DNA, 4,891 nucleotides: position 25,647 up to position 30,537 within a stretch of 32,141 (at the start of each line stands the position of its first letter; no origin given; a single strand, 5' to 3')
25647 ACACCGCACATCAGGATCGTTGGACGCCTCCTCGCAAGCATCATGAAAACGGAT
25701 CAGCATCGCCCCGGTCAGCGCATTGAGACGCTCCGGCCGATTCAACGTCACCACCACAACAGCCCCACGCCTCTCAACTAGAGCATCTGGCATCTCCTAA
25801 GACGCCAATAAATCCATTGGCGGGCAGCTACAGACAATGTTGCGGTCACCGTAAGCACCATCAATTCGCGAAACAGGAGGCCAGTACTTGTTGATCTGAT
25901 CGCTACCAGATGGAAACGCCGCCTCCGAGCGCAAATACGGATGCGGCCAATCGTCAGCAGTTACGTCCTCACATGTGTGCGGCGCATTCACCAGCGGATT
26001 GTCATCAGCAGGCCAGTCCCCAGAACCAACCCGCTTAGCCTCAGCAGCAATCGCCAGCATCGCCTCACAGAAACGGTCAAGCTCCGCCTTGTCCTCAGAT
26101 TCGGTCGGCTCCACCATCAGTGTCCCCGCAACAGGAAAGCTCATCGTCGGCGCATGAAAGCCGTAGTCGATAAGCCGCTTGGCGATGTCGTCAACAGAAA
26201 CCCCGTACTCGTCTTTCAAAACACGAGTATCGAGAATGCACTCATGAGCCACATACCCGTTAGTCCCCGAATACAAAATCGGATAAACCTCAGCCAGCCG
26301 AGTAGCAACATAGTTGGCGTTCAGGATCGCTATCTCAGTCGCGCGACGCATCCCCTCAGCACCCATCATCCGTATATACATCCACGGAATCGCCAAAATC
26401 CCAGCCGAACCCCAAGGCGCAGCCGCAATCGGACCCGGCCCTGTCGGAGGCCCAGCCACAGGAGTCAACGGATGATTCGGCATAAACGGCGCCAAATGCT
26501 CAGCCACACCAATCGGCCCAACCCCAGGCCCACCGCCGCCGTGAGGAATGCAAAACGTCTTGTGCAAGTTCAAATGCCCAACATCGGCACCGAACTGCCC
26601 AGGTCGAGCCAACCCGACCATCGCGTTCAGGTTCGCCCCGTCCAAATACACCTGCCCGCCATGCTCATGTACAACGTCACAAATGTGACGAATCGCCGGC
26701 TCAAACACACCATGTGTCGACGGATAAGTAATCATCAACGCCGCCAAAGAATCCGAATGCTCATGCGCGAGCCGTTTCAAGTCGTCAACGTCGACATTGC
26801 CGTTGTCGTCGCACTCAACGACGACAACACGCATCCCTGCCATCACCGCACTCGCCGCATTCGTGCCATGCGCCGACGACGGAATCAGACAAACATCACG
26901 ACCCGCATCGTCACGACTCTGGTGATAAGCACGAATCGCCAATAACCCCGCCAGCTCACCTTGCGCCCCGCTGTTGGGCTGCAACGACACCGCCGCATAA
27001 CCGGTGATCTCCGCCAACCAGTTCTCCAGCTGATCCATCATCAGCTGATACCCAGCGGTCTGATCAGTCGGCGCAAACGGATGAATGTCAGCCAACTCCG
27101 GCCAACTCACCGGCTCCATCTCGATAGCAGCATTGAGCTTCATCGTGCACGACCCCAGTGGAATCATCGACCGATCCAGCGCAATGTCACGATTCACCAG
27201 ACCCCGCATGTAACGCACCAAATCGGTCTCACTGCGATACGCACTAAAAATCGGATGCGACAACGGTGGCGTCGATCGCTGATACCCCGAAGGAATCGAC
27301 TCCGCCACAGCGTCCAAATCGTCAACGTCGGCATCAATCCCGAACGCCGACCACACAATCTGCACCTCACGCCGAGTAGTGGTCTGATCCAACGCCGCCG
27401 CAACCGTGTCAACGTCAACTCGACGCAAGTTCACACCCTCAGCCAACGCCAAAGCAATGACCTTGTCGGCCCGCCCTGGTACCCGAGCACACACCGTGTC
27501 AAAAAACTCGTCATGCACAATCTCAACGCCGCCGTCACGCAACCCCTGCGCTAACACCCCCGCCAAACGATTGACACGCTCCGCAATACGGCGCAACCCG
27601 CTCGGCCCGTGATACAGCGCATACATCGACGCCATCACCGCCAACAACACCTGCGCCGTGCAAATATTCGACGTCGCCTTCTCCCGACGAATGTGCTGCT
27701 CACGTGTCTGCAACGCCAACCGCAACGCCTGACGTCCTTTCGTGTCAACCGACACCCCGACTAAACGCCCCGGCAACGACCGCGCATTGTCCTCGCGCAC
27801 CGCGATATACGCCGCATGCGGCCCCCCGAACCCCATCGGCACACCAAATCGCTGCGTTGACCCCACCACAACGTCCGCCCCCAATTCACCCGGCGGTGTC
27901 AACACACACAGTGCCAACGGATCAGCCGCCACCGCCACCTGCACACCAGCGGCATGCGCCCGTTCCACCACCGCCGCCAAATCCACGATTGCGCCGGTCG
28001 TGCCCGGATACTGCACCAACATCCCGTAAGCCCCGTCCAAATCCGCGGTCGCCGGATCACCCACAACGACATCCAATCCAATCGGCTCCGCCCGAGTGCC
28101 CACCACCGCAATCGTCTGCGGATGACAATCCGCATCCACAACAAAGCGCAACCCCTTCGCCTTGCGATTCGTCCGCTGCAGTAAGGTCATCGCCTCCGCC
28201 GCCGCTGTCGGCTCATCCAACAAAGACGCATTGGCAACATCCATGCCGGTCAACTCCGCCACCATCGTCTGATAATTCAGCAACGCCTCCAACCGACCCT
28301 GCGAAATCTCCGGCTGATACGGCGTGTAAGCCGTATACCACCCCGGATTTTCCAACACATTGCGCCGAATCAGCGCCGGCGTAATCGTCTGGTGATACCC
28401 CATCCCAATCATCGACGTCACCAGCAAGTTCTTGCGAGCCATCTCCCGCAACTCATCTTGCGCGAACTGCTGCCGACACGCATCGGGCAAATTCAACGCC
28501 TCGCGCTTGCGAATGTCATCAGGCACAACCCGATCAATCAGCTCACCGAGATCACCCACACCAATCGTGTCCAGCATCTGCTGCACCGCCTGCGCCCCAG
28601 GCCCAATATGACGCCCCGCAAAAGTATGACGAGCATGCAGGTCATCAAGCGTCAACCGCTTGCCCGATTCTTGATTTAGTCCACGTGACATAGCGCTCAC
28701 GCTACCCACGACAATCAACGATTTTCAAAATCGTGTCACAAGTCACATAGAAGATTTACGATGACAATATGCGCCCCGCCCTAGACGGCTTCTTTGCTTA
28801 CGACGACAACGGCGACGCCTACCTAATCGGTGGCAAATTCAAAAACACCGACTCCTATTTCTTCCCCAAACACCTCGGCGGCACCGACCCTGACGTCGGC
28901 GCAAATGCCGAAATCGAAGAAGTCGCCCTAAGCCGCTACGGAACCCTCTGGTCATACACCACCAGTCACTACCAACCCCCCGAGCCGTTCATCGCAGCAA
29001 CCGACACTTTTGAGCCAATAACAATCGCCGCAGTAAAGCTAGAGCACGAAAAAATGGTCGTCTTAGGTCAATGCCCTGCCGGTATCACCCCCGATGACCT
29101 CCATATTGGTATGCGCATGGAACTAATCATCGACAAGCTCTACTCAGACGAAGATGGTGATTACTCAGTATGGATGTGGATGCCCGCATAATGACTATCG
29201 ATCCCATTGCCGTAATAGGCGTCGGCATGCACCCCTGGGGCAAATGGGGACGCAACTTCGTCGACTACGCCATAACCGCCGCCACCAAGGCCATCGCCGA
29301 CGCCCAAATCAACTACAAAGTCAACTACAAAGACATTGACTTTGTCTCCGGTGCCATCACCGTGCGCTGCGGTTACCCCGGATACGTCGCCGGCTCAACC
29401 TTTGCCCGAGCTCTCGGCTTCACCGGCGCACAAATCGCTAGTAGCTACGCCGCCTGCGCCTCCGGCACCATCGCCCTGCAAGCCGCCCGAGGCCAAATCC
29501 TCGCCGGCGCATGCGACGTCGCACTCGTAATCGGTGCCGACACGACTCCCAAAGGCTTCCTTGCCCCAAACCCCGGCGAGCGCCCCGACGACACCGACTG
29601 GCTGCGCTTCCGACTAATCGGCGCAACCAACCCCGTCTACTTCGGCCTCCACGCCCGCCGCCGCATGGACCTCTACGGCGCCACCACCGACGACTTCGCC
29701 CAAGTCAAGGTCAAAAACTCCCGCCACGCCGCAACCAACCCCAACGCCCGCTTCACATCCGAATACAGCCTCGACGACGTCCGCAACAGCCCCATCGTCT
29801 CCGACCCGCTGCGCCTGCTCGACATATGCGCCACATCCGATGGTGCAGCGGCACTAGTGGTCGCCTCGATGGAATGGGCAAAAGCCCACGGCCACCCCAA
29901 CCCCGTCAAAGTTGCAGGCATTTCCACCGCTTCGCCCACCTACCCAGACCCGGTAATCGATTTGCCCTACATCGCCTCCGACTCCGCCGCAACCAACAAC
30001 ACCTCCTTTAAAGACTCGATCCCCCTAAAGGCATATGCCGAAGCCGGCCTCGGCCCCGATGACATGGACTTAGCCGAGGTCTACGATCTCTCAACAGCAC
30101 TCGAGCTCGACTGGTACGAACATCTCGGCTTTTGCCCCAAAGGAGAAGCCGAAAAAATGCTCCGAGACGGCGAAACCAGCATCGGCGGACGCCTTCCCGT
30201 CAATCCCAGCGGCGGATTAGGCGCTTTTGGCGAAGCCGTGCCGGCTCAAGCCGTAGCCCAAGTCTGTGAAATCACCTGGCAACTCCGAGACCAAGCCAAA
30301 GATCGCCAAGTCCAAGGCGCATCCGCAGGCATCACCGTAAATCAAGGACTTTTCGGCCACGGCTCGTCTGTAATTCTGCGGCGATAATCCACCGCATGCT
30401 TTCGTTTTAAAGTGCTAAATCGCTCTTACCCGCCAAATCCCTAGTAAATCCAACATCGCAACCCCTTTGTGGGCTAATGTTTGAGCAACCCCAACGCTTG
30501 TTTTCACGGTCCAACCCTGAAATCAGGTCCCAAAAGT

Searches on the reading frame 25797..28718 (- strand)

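Call 60: search_protein_families(library=pfam, proteins=[window:25797-28718:-])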
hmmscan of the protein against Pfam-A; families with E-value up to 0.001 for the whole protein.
window:25797-28718:- (973 aa): 5 families
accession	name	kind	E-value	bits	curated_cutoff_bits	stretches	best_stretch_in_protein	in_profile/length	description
PF02347.22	GDC-P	-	1.1e-187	624.6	26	2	36-459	2-429/429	Glycine cleavage system P-protein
PF21478.3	GcvP2_C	-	2.2e-57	192.7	27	1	793-914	1-122/122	Glycine dehydrogenase, C-terminal domain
PF01212.27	Beta_elim_lyase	-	7.1e-06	26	27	1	560-696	33-171/288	Beta-eliminating lyase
PF00266.25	Aminotran_5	-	0.0002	20.9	21.5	0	604-723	86-203/371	Aminotransferase class-V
PF01053.26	Cys_Met_Meta_PP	-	0.00052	19.1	27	0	242-290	151-198/381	Cys/Met metabolism PLP-dependent enzyme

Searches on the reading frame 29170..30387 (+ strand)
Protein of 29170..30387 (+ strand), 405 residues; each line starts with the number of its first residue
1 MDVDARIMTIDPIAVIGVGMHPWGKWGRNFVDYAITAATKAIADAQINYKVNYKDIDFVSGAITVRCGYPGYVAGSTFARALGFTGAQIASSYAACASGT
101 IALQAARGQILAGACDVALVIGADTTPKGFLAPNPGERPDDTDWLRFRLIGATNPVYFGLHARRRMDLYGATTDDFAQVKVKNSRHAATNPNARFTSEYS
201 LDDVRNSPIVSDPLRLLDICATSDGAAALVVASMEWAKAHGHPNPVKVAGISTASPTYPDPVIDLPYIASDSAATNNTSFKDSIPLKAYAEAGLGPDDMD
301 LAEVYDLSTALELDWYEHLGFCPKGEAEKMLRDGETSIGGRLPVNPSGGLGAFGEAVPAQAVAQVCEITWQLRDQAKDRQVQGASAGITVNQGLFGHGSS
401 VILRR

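Call 60: search_protein_families(library=pfam, proteins=[window:29170-30384:+])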
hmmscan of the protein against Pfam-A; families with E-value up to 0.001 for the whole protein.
window:29170-30384:+ (405 aa): 4 families
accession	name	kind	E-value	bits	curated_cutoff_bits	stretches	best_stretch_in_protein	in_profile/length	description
PF22691.2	Thiolase_C_1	-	1.1e-33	116.4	28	1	271-401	12-139/144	Thiolase C-terminal domain-like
PF00108.29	Thiolase_N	-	8.7e-10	38.8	26.4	1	49-233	38-258/260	Thiolase, N-terminal domain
PF00109.32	ketoacyl-synt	-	4.6e-06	26.9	20.8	1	76-126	155-206/252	Beta-ketoacyl synthase, N-terminal domain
PF08545.16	ACP_syn_III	-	7.4e-05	23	24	1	94-128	5-39/80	3-Oxoacyl-[acyl-carrier-protein (ACP)] synthase III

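Call 71: find_encoding_contigs(protein=window:29170-30387:+, flank=10000, max_places=6)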
Protein window:29170-30387:+ (405 aa): no gene with exactly this product is on record in the collection.
